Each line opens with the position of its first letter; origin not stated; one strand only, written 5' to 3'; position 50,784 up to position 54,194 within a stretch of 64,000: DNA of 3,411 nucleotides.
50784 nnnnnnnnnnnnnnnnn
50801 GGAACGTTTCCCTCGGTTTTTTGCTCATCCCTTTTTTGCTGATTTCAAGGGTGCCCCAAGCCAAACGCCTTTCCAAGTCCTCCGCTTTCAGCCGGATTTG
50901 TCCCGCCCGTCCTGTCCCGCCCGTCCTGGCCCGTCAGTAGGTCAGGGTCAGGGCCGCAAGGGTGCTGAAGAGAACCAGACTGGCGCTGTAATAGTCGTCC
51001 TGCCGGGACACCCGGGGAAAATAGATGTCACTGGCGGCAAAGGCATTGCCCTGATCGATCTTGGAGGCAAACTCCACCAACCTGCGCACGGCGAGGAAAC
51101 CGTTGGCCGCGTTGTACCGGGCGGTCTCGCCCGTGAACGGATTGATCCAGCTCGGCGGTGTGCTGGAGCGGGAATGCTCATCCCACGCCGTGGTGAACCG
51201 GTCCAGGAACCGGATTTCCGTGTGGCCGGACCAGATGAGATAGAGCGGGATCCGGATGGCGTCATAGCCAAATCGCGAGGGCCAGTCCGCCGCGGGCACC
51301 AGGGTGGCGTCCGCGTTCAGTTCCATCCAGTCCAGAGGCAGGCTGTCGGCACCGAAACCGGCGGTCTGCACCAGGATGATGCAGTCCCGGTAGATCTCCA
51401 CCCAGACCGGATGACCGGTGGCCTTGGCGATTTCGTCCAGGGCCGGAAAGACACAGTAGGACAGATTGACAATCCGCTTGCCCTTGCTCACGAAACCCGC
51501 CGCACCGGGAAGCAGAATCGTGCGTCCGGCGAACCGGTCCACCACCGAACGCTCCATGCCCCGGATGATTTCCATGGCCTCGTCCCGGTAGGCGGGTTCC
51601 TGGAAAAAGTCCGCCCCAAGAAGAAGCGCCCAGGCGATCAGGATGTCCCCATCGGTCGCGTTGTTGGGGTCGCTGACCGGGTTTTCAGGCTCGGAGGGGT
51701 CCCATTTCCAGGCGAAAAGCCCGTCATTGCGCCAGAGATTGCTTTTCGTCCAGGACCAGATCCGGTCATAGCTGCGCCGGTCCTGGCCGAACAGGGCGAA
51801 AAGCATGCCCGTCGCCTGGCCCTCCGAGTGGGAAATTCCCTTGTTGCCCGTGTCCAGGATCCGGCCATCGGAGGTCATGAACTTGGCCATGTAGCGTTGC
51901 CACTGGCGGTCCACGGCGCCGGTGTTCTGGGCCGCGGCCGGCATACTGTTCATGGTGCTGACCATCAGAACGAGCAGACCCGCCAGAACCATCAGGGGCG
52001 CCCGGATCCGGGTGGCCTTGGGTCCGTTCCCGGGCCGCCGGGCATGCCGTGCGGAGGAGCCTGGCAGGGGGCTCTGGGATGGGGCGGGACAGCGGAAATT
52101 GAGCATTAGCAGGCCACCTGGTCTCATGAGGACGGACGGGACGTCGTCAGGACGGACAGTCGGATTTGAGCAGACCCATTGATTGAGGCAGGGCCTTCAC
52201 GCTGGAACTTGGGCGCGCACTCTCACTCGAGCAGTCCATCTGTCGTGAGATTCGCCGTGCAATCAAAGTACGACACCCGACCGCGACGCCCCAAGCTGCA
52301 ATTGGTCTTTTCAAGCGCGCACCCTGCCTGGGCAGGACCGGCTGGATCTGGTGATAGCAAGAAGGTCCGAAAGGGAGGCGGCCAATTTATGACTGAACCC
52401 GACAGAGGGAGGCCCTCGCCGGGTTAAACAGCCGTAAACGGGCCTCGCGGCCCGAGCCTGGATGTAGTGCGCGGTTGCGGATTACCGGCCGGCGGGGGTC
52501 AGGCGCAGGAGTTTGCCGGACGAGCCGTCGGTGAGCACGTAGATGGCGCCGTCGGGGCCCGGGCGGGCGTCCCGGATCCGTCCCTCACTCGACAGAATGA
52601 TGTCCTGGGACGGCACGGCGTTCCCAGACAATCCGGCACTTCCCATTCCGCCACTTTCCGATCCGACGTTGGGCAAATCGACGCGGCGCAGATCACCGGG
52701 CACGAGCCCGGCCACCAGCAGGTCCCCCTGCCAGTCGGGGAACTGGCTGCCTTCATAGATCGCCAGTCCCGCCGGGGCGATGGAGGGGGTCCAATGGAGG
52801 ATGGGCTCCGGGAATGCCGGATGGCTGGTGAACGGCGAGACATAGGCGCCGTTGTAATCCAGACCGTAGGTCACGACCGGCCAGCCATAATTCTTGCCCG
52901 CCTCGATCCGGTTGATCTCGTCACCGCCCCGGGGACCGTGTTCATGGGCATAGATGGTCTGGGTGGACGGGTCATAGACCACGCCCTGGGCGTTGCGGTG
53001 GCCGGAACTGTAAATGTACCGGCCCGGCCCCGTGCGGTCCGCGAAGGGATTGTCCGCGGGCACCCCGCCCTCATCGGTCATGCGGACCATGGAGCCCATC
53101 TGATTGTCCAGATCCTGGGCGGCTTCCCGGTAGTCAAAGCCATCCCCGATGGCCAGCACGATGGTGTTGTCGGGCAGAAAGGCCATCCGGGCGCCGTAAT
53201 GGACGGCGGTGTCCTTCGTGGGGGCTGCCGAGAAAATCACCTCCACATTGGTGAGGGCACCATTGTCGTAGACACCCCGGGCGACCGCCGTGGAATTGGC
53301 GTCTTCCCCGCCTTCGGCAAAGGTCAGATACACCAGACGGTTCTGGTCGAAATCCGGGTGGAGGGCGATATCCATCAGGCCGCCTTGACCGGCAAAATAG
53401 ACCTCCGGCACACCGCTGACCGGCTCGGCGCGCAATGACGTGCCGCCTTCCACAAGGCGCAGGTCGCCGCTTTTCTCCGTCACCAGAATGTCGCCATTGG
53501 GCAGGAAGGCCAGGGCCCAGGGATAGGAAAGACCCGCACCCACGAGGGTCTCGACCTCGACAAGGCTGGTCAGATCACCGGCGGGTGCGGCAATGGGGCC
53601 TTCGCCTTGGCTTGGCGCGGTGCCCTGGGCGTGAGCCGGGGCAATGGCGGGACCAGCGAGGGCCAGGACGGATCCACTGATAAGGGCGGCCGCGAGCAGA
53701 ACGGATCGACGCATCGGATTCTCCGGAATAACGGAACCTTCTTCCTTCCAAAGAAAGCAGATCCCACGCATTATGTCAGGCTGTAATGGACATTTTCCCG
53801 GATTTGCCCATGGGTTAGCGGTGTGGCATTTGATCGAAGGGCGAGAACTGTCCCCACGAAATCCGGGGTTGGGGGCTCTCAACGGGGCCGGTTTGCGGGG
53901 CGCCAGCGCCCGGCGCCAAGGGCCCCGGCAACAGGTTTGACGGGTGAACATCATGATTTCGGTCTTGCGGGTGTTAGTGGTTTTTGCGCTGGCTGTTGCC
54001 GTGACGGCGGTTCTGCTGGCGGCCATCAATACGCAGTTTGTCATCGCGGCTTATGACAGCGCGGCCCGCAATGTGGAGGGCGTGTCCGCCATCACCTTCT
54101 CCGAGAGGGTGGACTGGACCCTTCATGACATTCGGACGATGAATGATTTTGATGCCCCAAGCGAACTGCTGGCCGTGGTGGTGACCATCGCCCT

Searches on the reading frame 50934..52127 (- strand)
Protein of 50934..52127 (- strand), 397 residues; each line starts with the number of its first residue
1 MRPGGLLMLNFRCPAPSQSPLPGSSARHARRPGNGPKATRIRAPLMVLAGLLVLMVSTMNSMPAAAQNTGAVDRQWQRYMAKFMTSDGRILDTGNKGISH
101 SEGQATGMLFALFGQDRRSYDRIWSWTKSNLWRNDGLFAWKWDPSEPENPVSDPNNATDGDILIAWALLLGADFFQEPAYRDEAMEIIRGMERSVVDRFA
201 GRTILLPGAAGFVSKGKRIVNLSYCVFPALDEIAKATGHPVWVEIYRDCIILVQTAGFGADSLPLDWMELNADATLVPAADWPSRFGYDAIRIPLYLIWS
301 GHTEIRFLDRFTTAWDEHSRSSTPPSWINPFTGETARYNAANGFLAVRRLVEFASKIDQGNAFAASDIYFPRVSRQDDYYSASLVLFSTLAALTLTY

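Call 41: search_protein_families(library=pfam, proteins=[window:50934-52127:-], max_evalue=0.001)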
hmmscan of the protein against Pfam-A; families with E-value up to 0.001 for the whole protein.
window:50934-52127:- (397 aa): 1 family
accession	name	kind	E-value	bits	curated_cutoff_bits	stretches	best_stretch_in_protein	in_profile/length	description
PF01270.23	Glyco_hydro_8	-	1.7e-70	238.2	24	1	58-391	10-338/341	Glycosyl hydrolases family 8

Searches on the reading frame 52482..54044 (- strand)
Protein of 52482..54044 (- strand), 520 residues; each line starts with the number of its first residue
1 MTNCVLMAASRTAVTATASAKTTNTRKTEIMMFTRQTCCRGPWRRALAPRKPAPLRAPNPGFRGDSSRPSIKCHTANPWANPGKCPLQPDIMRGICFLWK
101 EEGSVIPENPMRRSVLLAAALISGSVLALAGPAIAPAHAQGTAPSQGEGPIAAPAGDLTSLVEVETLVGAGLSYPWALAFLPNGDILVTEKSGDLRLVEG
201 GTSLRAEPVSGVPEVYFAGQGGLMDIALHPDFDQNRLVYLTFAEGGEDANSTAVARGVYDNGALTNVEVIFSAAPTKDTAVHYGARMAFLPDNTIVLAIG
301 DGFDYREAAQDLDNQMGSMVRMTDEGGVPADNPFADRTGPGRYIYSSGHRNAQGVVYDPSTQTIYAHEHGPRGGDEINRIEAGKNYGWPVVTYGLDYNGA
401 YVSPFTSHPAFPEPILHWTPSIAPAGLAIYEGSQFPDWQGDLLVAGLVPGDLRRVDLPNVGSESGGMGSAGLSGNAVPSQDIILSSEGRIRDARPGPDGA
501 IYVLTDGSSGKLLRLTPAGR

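Call 41: search_protein_families(library=pfam, proteins=[window:52482-54044:-], max_evalue=0.001)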
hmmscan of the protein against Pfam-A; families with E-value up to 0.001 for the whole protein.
window:52482-54044:- (520 aa): 1 family
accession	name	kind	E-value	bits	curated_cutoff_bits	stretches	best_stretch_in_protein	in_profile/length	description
PF07995.17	GSDH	-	8.7e-121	403.7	25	1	172-514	1-332/332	Glucose / Sorbosone dehydrogenase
